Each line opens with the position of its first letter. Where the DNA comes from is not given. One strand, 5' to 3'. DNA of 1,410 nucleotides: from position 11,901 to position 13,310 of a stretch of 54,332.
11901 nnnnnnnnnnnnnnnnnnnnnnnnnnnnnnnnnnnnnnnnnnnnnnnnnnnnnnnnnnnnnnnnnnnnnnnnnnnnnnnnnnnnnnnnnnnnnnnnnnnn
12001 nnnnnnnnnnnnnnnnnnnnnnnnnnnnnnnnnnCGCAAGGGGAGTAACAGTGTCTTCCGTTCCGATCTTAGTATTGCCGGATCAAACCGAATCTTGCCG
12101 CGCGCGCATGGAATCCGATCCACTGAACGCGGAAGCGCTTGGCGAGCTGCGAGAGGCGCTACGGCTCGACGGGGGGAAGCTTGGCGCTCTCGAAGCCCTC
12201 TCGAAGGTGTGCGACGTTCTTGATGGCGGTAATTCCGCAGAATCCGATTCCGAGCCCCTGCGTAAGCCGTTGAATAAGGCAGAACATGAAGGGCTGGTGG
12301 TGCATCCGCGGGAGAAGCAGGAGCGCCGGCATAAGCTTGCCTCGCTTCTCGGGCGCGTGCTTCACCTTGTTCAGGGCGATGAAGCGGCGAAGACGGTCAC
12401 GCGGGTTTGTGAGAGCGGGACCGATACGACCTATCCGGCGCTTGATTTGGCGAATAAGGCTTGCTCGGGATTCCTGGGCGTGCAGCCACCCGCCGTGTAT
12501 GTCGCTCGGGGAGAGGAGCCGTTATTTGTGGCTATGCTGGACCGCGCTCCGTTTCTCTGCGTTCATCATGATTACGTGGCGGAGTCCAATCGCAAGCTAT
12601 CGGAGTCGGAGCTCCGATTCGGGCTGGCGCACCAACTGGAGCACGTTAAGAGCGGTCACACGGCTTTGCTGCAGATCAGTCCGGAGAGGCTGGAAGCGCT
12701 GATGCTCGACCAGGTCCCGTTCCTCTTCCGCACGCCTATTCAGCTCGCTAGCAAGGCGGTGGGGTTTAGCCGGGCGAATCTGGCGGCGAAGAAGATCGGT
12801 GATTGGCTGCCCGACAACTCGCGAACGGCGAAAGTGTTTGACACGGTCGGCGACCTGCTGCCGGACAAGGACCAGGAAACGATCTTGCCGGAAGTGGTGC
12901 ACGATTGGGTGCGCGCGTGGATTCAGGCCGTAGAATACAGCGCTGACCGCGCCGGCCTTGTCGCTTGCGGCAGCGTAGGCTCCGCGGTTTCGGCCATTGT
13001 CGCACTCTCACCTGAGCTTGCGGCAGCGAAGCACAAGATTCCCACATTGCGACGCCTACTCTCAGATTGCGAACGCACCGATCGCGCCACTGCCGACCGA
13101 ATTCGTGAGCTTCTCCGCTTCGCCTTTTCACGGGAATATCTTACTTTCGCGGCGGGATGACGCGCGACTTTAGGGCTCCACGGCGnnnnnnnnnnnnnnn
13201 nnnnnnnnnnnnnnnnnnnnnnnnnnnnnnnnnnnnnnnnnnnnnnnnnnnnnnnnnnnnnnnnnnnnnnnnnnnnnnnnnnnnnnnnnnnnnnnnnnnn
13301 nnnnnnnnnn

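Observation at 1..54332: Hyper-abundant quasi-palindrome GGAWTCC (usually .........-like) spread through genes and spacers, reminiscent of cyanobacterial HIP1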

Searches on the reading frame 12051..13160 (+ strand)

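Call 6: search_protein_families(library=ncbifam, proteins=[window:12051-13160:+])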
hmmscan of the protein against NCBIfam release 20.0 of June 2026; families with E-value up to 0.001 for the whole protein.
window:12051-13160:+ (369 aa): 0 families

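Call 67: search_protein_families(library=pfam, proteins=[window:12051-13160:+], max_evalue=0.01)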
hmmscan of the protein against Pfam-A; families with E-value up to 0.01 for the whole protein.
window:12051-13160:+ (369 aa): 1 family
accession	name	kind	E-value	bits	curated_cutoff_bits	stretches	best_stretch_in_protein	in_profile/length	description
PF01435.24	Peptidase_M48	-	0.0035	17.6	20.3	0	182-324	58-169/186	Peptidase family M48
